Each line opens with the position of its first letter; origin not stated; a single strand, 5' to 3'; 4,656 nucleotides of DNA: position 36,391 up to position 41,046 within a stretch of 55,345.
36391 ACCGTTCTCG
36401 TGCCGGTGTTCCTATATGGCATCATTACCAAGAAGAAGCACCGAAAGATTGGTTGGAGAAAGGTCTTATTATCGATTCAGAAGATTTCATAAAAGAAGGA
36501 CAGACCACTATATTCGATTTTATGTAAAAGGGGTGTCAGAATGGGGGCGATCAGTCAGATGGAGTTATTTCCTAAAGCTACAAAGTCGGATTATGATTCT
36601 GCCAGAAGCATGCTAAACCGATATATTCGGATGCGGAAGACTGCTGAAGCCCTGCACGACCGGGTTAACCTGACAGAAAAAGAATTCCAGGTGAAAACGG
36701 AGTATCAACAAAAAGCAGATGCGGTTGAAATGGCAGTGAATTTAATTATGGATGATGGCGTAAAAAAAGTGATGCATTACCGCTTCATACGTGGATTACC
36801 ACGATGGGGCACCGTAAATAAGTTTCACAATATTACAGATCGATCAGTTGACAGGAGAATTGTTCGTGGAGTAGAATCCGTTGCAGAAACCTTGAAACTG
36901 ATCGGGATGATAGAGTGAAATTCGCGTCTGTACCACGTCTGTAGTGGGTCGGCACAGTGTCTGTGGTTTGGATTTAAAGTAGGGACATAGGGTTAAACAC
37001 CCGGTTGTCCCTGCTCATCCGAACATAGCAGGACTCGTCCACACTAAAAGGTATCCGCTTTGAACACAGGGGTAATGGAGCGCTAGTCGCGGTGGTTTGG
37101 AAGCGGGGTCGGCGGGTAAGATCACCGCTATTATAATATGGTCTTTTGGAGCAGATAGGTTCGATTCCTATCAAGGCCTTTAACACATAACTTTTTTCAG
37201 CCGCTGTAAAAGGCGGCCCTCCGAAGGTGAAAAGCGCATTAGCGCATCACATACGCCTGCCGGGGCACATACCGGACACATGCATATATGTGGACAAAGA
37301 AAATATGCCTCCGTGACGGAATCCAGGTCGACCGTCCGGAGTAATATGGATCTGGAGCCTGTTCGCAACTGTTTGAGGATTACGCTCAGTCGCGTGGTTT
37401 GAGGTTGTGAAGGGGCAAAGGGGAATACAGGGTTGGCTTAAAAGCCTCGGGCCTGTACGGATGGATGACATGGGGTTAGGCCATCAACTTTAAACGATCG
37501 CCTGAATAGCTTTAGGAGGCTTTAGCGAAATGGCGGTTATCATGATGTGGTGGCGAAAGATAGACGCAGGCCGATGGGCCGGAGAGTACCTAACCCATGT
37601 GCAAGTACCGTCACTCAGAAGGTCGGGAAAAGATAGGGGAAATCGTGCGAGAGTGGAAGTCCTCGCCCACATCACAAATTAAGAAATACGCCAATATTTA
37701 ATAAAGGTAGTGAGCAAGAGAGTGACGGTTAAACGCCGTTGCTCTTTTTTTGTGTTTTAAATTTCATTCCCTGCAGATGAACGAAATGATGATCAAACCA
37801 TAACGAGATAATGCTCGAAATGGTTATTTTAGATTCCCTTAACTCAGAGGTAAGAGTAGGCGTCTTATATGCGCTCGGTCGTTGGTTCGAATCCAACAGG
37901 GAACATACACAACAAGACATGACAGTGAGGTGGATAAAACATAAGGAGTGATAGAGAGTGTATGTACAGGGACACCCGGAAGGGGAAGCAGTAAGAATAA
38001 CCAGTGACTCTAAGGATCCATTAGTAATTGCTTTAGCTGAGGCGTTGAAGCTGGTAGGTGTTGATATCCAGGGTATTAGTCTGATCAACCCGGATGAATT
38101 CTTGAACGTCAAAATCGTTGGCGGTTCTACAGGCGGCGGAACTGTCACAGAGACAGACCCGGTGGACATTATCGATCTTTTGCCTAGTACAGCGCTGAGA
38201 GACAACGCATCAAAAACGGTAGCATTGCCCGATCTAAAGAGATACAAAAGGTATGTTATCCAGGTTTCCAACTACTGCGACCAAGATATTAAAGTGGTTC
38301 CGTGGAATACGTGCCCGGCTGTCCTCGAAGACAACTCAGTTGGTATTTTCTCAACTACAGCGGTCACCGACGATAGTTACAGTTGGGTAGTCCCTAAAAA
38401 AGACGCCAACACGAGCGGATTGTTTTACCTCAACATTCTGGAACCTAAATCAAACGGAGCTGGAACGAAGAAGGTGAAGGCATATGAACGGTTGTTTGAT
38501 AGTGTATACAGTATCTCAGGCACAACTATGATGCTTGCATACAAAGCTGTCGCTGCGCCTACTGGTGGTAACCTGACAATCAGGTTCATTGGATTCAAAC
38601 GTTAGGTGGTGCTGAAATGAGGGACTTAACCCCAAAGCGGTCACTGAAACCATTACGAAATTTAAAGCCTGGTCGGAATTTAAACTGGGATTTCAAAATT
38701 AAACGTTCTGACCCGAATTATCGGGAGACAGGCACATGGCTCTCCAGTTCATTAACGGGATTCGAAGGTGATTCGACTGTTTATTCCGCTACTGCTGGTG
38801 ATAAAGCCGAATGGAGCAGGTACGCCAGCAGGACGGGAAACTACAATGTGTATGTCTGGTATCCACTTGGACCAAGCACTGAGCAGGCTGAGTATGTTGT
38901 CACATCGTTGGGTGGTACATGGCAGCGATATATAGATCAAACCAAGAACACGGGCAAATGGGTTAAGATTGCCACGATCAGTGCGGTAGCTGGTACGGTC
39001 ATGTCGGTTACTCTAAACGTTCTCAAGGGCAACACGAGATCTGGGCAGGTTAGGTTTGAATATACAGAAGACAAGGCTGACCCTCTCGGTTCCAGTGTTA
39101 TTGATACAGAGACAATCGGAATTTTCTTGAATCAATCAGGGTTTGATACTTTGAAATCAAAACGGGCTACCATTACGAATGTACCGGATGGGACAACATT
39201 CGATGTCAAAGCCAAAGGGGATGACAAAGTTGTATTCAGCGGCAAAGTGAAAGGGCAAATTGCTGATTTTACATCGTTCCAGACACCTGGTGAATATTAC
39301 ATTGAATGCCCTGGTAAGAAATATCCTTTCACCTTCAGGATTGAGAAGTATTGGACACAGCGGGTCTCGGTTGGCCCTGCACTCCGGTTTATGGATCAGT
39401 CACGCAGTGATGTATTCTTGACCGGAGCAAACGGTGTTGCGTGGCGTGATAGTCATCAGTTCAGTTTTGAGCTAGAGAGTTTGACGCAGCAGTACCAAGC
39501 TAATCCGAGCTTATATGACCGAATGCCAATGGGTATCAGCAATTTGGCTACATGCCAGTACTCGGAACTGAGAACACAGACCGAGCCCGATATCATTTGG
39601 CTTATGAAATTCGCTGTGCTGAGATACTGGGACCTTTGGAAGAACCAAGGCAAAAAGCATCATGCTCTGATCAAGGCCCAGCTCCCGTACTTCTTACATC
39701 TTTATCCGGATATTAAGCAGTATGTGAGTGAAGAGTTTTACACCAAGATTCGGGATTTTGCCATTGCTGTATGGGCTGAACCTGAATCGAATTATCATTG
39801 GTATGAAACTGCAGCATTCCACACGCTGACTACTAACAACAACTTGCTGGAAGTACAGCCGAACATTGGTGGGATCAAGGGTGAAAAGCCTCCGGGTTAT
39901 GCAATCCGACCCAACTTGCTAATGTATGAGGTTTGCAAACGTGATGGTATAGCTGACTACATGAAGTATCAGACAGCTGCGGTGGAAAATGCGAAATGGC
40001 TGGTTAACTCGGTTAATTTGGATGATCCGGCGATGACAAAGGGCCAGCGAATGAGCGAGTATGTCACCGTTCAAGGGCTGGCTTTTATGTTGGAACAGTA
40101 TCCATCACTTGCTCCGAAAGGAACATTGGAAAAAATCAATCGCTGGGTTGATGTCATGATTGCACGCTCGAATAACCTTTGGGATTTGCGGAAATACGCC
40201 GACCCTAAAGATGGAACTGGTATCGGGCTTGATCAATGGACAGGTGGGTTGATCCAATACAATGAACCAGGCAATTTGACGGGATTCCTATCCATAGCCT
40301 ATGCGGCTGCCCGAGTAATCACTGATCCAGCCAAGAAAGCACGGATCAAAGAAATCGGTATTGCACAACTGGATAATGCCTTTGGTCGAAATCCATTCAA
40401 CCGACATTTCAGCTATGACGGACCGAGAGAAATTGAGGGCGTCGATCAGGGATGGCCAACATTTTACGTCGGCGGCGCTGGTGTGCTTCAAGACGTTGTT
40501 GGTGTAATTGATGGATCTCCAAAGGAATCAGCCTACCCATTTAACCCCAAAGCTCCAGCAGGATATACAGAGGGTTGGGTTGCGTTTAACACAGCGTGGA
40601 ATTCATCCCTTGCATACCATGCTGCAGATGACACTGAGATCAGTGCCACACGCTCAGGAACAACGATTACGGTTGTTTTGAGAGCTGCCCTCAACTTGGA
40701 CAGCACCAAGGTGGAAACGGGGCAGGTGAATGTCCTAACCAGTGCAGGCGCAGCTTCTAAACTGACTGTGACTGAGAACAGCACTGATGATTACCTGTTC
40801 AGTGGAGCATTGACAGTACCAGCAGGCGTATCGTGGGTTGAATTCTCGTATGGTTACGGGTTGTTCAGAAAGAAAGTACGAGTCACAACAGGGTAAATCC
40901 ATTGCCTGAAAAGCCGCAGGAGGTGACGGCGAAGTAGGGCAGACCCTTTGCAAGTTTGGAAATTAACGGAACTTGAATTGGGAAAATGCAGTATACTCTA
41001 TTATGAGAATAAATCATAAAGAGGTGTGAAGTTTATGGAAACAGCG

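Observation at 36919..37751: ~0.8 kb ORF-free, GC-elevated, hairpin-dense block next to a tRNA: candidate large structured RNA (GOLLD/ROOL-like context)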

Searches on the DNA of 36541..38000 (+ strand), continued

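Call 93: search_with_rna_model(model_id=R2, sources=[L050, L051, L052, L053, L054, L055, L056, L057, L058, L059, L060, L061, L062, L063, L064, L065, L066, L067, L068, L069, L070, L071, L072, L073, L074, L075, L076, L077, L078, L079, L080, L081, L082, L083, L084, L085, L086, L087, L088, L089, L090, L091, L092, L093, L094, L095], max_evalue=0.001)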
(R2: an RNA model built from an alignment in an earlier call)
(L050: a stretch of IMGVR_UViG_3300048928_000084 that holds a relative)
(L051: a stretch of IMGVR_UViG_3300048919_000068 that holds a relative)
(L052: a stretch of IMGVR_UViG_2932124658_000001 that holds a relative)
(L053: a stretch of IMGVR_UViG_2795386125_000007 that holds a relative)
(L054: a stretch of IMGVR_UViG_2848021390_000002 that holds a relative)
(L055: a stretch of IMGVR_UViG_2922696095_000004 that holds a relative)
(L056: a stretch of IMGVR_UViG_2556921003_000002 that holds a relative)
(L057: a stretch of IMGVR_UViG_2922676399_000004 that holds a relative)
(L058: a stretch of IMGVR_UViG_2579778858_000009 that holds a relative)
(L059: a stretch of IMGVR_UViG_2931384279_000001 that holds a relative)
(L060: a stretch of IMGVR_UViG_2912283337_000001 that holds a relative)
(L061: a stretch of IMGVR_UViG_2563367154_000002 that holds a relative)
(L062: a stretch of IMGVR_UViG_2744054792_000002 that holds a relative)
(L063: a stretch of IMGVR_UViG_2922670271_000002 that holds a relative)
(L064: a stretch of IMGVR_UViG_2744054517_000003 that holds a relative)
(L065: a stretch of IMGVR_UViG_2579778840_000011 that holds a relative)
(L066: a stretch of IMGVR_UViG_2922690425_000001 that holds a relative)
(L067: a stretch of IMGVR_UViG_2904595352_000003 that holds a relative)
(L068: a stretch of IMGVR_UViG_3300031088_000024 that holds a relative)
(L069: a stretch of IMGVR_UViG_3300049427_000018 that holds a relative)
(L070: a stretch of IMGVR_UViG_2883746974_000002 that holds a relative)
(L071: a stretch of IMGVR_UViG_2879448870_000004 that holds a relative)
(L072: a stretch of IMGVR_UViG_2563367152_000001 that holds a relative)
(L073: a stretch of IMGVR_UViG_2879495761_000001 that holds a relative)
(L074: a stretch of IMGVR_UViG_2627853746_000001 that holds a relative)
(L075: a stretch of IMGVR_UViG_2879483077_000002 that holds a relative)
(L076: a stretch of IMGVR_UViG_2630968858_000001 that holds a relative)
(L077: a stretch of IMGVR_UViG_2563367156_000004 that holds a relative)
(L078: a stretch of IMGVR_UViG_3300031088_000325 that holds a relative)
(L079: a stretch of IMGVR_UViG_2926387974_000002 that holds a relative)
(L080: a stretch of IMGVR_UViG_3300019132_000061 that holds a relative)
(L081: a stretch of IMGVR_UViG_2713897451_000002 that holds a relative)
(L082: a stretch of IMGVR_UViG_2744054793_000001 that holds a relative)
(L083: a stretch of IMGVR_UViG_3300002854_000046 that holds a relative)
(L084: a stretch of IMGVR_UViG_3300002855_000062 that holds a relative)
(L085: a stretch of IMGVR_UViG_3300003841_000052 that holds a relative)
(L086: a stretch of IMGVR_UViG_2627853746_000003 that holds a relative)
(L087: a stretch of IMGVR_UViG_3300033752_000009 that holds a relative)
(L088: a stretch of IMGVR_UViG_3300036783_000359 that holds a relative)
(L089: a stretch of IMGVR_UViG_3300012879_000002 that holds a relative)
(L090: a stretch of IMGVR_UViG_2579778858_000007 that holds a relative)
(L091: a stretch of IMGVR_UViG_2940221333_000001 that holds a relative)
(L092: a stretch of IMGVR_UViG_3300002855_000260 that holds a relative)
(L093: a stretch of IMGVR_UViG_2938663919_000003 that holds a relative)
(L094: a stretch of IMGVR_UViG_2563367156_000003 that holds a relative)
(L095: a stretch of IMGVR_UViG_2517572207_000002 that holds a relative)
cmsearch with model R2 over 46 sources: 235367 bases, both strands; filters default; matches with E-value up to 0.001: 35.
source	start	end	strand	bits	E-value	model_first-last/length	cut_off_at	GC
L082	637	783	+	155.4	3.8e-39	1-142/142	no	0.48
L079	2945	3087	+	145.5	1.5e-36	1-142/142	no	0.55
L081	2945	3088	+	144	3.9e-36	1-142/142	no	0.56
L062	2951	3094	+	136.8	3.1e-34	1-142/142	no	0.53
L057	3812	3960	+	135.5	6.7e-34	1-142/142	no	0.52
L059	3550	3697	+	131.6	7.6e-33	1-142/142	no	0.54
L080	3841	3981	+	129.8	2.2e-32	1-142/142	no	0.55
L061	5072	5216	+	120.5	6.2e-30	1-142/142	no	0.49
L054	3518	3663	+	99.3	2.5e-24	1-142/142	no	0.53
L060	3563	3705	+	92.7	1.4e-22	1-142/142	no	0.59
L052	2937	3083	+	88.7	1.6e-21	1-142/142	no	0.56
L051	2936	3091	+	80.2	2.8e-19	1-142/142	no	0.53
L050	2936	3091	+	78.4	8.1e-19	1-142/142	no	0.54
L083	688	843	+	75.2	5.6e-18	1-142/142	no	0.52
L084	1596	1751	+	75.2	5.6e-18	1-142/142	no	0.52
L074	2944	3142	+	74.6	8.4e-18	1-142/142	no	0.53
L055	4891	5048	+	73.4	1.7e-17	1-142/142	no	0.56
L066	2928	3085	+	73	2.1e-17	1-142/142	no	0.54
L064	2928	3085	+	72.5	2.9e-17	1-142/142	no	0.57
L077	2944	3141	+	72.2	3.5e-17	1-142/142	no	0.54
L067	2928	3085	+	72.2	3.5e-17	1-142/142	no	0.56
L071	2944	3136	+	71.5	5.2e-17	1-142/142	no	0.54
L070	3643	3823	+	71.1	6.7e-17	1-142/142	no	0.6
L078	2954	3134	+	71.1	6.8e-17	1-142/142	no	0.6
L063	2928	3117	+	70.8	8.4e-17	1-142/142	no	0.53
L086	2930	3119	+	70.1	1.2e-16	1-142/142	no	0.53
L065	2928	3081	+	69.1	2.3e-16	1-142/142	no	0.55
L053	3931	4112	+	69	2.4e-16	1-142/142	no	0.58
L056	4410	4599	+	67.6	5.8e-16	1-142/142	no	0.53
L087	444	597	+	64.2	4.7e-15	1-142/142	no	0.58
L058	3544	3737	+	63.8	5.6e-15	1-142/142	no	0.55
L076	2938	3119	+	60.7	3.8e-14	1-142/142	no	0.51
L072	1797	1988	+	60.3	4.7e-14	1-142/142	no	0.53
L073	2969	3160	+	60.3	4.7e-14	1-142/142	no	0.53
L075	2938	3129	+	60.2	5.2e-14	1-142/142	no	0.52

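Call 94: search_rna_families(sources=[L052, L054, L057, L060, L061, L062, L076, L079, L083, L086, L087, L068, L069, L085, L088, L089, L090, L091, L093, L095], threshold=gathering)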
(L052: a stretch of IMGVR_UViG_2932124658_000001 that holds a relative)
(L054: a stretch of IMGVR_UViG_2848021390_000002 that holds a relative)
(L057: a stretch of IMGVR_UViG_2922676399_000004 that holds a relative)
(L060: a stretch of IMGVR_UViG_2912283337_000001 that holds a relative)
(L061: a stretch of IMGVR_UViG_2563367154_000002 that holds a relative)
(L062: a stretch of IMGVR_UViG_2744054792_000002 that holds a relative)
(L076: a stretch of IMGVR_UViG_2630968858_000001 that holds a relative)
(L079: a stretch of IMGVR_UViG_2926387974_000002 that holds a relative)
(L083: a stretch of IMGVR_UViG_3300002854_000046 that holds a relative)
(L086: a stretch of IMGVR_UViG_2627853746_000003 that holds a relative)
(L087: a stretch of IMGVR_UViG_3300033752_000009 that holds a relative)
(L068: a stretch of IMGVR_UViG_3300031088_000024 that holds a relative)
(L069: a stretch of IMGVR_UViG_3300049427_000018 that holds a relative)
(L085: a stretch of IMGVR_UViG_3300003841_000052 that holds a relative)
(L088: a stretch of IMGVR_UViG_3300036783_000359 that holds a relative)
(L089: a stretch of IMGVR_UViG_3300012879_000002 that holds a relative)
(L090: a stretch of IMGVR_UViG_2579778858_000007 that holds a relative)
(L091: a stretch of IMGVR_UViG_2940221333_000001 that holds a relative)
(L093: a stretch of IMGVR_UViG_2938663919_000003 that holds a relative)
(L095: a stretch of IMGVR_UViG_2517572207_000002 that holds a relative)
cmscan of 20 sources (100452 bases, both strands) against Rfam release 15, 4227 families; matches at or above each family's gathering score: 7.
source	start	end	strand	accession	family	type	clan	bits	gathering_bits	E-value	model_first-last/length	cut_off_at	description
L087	472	595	+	RF01735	epsC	Cis-reg;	-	97.2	42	2.7e-15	1-117/117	no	epsC RNA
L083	717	841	+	RF01735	epsC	Cis-reg;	-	75.2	42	1.3e-10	1-117/117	no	epsC RNA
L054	3551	3658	+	RF01735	epsC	Cis-reg;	-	61.6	42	1e-07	1-117/117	no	epsC RNA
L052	2970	3080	+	RF01735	epsC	Cis-reg;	-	60.6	42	1.7e-07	1-117/117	no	epsC RNA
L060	3596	3700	+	RF01735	epsC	Cis-reg;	-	56.8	42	1.1e-06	1-117/117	no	epsC RNA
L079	2970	3084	+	RF01735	epsC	Cis-reg;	-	53.2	42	6.2e-06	1-117/117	no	epsC RNA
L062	2979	3089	+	RF01735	epsC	Cis-reg;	-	51.4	42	1.5e-05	1-117/117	no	epsC RNA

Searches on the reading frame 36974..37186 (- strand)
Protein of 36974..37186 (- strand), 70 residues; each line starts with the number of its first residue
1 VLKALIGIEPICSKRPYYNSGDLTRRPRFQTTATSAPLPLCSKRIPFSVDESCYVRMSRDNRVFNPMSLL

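Call 85: search_protein_families(library=phrogs, proteins=[window:36974-37186:-], max_evalue=0.1)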
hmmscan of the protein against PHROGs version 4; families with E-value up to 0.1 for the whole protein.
window:36974-37186:- (70 aa): 0 families

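Call 86: search_protein_families(library=pfam, proteins=[window:36974-37186:-], max_evalue=0.1)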
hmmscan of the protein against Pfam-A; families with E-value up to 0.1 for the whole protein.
window:36974-37186:- (70 aa): 0 families

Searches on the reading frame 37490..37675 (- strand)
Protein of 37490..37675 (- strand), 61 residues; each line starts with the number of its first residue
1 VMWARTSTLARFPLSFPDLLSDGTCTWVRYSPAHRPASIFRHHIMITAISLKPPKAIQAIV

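Call 85: search_protein_families(library=phrogs, proteins=[window:37490-37675:-], max_evalue=0.1)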
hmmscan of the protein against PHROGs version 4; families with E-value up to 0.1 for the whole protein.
window:37490-37675:- (61 aa): 1 family
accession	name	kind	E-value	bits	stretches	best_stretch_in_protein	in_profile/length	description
phrog_25447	-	unknown function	0.089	13.9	1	18-58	26-65/180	-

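Call 86: search_protein_families(library=pfam, proteins=[window:37490-37675:-], max_evalue=0.1)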
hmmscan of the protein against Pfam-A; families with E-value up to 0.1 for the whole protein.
window:37490-37675:- (61 aa): 0 families

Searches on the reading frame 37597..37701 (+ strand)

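Call 85: search_protein_families(library=phrogs, proteins=[window:37597-37701:+], max_evalue=0.1)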
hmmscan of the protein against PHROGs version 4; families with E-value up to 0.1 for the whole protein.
window:37597-37701:+ (34 aa): 0 families

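Call 86: search_protein_families(library=pfam, proteins=[window:37597-37701:+], max_evalue=0.1)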
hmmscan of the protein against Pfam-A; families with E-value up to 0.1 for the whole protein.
window:37597-37701:+ (34 aa): 1 family
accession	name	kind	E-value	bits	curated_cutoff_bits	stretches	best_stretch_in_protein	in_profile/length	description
PF15663.11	zf-CCCH_3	-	0.081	13.6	31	1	1-30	49-78/110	Zinc-finger containing family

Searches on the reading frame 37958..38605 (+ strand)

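Call 11: search_protein_families(library=pfam, proteins=[window:37958-38605:+], max_evalue=0.01)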
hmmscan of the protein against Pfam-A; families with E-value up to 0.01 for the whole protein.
window:37958-38605:+ (215 aa): 0 families

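Call 33: search_protein_families(library=ncbifam, proteins=[window:37958-38605:+], max_evalue=1)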
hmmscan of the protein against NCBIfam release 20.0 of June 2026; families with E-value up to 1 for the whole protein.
window:37958-38605:+ (215 aa): 1 family
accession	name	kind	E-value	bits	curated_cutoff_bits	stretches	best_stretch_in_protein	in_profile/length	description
TIGR02032.1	GG-red-SF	subfamily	0.067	12.9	158.8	1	123-177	180-231/297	geranylgeranyl reductase family protein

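Call 34: search_protein_families(library=phrogs, proteins=[window:37958-38605:+], max_evalue=0.001)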
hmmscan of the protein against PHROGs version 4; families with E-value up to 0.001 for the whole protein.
window:37958-38605:+ (215 aa): 0 families

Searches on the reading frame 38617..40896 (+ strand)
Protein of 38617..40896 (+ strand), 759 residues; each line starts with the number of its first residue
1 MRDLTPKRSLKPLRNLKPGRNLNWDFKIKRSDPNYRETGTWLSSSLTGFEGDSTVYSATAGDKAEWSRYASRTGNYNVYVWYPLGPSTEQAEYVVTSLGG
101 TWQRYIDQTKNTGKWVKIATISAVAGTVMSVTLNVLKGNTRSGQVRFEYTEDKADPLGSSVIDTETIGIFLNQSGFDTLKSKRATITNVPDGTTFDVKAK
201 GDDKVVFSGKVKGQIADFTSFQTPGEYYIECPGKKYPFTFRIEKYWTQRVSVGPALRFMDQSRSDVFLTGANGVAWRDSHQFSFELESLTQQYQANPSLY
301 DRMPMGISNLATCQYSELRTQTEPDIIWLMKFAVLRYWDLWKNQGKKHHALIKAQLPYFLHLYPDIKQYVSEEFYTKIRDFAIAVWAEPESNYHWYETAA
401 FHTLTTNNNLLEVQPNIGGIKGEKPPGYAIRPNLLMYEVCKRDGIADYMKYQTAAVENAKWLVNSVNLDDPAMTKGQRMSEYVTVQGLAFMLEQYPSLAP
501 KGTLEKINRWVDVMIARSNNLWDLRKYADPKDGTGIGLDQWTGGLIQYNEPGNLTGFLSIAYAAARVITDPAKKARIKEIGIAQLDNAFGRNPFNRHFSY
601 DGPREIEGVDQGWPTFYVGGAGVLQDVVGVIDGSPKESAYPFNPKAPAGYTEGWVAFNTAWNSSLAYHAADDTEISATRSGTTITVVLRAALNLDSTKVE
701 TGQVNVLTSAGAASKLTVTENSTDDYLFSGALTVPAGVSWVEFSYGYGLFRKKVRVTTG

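Call 11: search_protein_families(library=pfam, proteins=[window:38617-40896:+], max_evalue=0.01)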
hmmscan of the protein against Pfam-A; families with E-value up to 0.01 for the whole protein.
window:38617-40896:+ (759 aa): 2 families
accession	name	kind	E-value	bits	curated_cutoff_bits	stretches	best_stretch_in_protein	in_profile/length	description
PF25275.1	Golvesin_C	-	2.5e-15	57.1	31.6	1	32-134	7-114/132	Golvesin C-terminal domain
PF02927.20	CelD_N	-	1e-10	42.7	24.6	1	168-234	5-84/86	Cellulase N-terminal ig-like domain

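Call 33: search_protein_families(library=ncbifam, proteins=[window:38617-40896:+], max_evalue=1)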
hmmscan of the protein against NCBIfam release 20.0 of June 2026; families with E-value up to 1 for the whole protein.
window:38617-40896:+ (759 aa): 0 families

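Call 34: search_protein_families(library=phrogs, proteins=[window:38617-40896:+], max_evalue=0.001)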
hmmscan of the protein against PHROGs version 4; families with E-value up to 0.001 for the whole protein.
window:38617-40896:+ (759 aa): 0 families
